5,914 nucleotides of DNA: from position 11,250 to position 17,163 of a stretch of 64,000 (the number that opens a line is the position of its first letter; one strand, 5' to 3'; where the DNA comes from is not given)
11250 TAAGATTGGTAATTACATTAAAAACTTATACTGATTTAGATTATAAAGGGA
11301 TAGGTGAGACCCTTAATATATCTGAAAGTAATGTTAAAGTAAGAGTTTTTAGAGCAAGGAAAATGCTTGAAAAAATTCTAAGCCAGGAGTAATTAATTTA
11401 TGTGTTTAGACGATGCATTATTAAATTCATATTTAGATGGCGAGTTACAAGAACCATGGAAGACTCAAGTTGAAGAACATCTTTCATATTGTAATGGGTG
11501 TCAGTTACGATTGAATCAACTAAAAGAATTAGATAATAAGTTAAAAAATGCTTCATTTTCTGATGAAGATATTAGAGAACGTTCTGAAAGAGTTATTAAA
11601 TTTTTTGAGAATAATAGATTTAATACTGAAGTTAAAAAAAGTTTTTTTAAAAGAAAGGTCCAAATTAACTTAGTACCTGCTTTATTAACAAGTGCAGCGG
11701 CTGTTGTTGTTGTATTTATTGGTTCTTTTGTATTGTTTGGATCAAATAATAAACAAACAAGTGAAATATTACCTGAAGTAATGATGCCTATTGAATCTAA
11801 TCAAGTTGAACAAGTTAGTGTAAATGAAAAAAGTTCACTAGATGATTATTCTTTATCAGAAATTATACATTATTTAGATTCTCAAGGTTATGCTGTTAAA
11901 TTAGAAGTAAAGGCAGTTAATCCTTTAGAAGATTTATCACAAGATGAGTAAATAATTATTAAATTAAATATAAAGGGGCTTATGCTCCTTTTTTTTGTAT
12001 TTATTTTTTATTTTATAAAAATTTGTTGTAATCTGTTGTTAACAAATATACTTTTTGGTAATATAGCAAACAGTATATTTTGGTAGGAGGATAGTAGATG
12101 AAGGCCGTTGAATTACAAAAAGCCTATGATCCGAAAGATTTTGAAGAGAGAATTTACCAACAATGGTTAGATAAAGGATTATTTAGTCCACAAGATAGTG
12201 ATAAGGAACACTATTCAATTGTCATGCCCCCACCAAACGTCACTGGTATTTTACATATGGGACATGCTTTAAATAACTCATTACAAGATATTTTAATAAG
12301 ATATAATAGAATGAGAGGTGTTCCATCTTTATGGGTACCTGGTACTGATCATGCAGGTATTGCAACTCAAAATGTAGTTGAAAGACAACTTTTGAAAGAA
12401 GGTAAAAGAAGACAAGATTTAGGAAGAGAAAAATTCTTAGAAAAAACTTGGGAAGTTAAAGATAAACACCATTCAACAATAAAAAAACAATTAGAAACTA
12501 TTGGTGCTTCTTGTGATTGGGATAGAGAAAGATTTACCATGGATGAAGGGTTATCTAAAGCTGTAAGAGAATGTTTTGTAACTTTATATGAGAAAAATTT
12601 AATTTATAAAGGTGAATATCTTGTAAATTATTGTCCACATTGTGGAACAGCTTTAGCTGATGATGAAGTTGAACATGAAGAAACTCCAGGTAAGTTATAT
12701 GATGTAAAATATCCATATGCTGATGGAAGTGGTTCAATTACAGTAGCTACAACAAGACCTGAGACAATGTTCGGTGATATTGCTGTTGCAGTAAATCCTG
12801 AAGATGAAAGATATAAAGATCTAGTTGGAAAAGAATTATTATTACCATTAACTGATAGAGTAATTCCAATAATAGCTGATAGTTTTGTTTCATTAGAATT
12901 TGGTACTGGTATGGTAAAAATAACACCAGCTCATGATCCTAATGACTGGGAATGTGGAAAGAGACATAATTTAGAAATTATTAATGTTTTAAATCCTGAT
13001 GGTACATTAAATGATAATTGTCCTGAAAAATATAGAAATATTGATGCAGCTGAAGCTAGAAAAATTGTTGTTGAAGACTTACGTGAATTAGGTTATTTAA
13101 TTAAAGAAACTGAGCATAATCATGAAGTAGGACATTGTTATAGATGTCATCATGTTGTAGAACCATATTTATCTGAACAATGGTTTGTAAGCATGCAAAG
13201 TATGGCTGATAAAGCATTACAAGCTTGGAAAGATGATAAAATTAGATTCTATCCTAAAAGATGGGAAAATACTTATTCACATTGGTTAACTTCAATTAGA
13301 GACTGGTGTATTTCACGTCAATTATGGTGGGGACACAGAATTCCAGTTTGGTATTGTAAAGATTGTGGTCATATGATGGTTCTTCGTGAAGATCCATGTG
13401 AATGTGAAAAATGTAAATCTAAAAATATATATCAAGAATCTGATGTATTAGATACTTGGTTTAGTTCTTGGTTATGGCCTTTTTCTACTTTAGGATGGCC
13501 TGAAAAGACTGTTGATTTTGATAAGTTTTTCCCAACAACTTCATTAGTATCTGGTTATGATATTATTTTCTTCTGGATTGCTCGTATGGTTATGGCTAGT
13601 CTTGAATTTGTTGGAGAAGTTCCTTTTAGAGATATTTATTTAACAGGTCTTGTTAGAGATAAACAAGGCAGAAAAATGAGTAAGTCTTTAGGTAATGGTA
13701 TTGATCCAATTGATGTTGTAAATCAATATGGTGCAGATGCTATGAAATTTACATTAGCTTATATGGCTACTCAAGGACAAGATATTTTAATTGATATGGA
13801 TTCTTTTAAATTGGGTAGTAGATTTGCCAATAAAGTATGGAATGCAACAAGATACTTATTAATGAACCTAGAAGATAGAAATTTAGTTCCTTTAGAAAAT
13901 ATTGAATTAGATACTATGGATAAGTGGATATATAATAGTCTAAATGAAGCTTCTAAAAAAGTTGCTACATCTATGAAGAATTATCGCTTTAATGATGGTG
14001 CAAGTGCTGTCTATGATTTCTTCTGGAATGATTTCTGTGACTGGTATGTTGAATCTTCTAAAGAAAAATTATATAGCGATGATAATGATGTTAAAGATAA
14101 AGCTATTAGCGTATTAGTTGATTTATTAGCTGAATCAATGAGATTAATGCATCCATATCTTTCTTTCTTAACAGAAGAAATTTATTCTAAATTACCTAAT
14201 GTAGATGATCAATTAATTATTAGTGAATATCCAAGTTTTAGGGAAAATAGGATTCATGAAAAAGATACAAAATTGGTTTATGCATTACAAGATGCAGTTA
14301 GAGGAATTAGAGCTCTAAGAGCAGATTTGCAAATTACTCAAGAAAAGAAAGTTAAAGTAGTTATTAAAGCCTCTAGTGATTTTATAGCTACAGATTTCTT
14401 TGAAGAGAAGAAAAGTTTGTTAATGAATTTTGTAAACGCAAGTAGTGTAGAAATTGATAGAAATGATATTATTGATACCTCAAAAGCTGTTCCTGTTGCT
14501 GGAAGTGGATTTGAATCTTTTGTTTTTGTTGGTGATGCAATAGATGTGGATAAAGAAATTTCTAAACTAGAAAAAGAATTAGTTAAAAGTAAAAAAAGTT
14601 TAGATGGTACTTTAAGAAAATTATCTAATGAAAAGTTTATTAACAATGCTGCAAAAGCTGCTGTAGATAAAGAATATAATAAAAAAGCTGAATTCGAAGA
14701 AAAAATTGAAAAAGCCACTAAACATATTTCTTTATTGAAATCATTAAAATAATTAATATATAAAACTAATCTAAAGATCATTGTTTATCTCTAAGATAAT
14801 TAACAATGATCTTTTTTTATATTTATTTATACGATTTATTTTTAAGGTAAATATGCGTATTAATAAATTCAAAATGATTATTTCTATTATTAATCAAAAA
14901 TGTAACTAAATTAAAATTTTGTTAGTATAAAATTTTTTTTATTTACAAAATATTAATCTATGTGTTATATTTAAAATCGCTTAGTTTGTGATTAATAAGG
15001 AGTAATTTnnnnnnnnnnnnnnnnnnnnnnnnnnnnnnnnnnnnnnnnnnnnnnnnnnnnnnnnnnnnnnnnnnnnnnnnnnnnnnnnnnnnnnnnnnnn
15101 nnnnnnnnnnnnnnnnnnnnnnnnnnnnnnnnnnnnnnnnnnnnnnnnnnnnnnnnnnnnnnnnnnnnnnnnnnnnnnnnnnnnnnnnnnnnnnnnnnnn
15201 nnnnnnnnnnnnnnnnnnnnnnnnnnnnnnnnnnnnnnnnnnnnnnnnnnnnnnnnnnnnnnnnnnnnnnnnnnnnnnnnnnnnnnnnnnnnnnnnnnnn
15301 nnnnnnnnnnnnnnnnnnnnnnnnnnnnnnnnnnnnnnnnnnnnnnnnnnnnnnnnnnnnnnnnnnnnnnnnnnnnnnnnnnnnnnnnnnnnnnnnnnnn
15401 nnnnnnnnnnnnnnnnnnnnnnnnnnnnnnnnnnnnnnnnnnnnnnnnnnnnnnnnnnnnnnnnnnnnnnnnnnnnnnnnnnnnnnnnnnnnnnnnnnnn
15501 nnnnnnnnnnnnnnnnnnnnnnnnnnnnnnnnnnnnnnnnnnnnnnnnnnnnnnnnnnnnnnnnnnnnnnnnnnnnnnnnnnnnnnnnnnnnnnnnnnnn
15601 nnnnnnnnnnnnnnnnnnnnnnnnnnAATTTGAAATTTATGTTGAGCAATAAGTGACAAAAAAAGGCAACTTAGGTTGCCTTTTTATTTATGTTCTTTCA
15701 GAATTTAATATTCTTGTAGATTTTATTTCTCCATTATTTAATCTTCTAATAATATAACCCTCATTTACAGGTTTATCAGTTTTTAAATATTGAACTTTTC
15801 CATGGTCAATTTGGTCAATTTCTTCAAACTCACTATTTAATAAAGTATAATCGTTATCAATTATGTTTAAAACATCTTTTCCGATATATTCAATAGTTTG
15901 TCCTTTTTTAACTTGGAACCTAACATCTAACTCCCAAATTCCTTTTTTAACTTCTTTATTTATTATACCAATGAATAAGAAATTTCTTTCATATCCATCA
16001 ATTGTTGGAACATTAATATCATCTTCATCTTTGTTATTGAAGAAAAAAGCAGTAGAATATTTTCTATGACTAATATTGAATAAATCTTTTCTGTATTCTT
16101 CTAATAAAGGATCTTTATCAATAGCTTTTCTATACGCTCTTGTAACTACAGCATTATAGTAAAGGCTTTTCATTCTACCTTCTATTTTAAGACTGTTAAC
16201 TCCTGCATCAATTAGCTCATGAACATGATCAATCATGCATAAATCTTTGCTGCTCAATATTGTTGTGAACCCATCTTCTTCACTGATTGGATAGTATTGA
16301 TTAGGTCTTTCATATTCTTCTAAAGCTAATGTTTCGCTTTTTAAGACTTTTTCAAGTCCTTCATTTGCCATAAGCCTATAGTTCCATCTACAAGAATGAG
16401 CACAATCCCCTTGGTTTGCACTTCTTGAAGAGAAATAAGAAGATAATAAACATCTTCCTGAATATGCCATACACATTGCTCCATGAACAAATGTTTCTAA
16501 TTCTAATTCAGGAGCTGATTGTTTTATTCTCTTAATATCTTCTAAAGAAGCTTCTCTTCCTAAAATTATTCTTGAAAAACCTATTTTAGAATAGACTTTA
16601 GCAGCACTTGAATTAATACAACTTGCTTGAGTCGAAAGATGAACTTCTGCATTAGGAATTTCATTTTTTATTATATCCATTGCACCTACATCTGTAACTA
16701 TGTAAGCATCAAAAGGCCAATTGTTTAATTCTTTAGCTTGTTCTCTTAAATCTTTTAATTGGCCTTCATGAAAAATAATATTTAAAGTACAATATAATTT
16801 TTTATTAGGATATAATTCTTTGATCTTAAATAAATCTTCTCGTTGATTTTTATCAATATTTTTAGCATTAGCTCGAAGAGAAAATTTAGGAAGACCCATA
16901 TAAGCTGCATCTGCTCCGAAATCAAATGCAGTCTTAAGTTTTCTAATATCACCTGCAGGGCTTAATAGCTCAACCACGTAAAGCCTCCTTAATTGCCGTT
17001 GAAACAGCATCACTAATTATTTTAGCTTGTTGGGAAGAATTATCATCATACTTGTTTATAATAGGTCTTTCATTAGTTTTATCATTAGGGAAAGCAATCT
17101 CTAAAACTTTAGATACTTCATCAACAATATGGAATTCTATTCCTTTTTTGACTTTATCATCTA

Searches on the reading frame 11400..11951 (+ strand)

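Call 68: search_protein_families(library=pfam, proteins=[window:11400-11951:+], max_evalue=0.0001)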
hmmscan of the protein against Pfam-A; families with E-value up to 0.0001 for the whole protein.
window:11400-11951:+ (183 aa): 1 family
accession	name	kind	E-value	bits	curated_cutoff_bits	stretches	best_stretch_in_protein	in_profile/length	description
PF13490.11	zf-HC2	-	1.5e-05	25.4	22.2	1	6-35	6-35/35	Putative zinc-finger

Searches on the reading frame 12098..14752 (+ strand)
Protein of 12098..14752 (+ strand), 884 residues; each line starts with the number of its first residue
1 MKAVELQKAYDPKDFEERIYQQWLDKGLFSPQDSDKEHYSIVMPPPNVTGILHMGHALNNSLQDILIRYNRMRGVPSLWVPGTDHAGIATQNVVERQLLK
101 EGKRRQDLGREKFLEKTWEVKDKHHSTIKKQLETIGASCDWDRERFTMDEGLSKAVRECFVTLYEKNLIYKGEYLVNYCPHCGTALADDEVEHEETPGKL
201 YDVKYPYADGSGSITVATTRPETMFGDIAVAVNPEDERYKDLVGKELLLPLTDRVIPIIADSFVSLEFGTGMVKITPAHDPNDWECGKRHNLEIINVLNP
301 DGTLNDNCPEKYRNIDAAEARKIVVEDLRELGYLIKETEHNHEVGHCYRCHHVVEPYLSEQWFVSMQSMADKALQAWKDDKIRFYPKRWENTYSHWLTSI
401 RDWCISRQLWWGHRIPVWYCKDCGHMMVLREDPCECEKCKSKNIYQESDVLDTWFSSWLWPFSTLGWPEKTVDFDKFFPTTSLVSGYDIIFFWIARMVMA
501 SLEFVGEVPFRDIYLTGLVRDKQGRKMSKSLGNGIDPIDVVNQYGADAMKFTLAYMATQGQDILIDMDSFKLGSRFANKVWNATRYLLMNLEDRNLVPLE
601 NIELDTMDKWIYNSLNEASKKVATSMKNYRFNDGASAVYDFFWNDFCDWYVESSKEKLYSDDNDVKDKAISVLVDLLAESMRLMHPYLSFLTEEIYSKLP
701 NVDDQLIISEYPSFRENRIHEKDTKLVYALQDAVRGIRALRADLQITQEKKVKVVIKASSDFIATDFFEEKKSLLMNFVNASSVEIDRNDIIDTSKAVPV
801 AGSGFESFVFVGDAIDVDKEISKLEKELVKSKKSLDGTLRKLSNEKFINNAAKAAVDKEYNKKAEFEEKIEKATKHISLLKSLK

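Call 52: search_protein_families(library=ncbifam, proteins=[window:12098-14752:+], max_evalue=1e-10)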
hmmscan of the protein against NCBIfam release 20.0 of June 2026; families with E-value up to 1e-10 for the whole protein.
window:12098-14752:+ (884 aa): 15 families
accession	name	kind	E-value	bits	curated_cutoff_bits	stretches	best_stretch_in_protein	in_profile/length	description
NF004349.1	PRK05729.1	equivalog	0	1185.8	704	1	7-875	1-858/860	valine--tRNA ligase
TIGR00422.1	valS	equivalog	0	1121.7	612.1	1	7-862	2-861/863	valine--tRNA ligase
NF011492.0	PRK14900.1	equivalog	0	1023.3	1783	1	4-880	7-893/1044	valine--tRNA ligase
NF009687.0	PRK13208.1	equivalog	4.2e-186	620.6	738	1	4-790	4-792/801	valine--tRNA ligase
TIGR00392.1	ileS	equivalog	1.1e-124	417.6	621.4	3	433-759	520-852/861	isoleucine--tRNA ligase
NF000540.1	alt_ValS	exception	3.7e-100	336.1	900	2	14-422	8-451/827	valine--tRNA ligase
NF000258.1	MupB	exception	3.3e-71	240.4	1900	3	434-786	497-848/1033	mupirocin-resistant isoleucine--tRNA ligase MupB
NF008957.0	PRK12300.1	subfamily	3.3e-69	233.9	677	2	10-237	4-241/946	leucine--tRNA ligase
NF000257.1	MupA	exception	4.3e-64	216.8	1900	3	435-789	494-849/1024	mupirocin-resistant isoleucine--tRNA ligase MupA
NF040702.1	ileS_w_GNAT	exception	6.4e-62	209.5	1999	3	442-794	699-1053/1100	isoleucine--tRNA ligase, N-acetyltransferase domain-containing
TIGR00395.1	leuS_arch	equivalog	3.2e-59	200.9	648.5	2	15-237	3-235/938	leucine--tRNA ligase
TIGR00396.1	leuS_bact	equivalog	5.5e-54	183.6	548.4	2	10-192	1-168/843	leucine--tRNA ligase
TIGR00398.1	metG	equivalog_domain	5.3e-33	114.5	336.35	2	511-704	313-506/530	methionine--tRNA ligase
NF008900.0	PRK12267.1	equivalog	1.7e-27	96.2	598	1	450-744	224-523/648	methionine--tRNA ligase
NF001100.0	PRK00133.1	equivalog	4e-25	88.4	587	1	346-726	174-527/676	methionine--tRNA ligase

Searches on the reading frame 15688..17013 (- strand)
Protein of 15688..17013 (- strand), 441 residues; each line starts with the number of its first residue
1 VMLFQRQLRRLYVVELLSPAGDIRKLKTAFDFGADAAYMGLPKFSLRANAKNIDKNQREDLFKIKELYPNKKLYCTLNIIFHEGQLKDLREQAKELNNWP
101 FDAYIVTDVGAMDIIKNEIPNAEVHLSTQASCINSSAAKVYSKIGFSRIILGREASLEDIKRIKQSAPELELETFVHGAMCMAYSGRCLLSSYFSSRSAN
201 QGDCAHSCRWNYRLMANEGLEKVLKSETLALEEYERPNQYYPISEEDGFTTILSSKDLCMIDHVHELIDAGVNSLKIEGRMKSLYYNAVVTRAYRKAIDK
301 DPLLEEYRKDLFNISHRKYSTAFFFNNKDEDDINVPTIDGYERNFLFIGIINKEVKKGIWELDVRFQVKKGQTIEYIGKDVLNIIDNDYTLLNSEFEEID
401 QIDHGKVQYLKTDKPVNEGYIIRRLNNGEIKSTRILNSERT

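Call 52: search_protein_families(library=ncbifam, proteins=[window:15688-17013:-], max_evalue=1e-10)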
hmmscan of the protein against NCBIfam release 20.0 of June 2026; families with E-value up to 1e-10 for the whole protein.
window:15688-17013:- (441 aa): 3 families
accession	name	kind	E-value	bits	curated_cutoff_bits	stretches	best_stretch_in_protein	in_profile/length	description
NF011996.0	PRK15452.1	equivalog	1.8e-94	317.1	534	2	14-216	5-206/449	prephenate-dependent tRNA uridine(34) hydroxylase TrhP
NF047963.1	quinone_UbiU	equivalog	1.9e-43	148.9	440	1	14-300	1-294/331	ubiquinone anaerobic biosynthesis protein UbiU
NF047965.1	quinone_UbiV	equivalog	3.2e-11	43.3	275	0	106-209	93-191/292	ubiquinone anaerobic biosynthesis protein UbiV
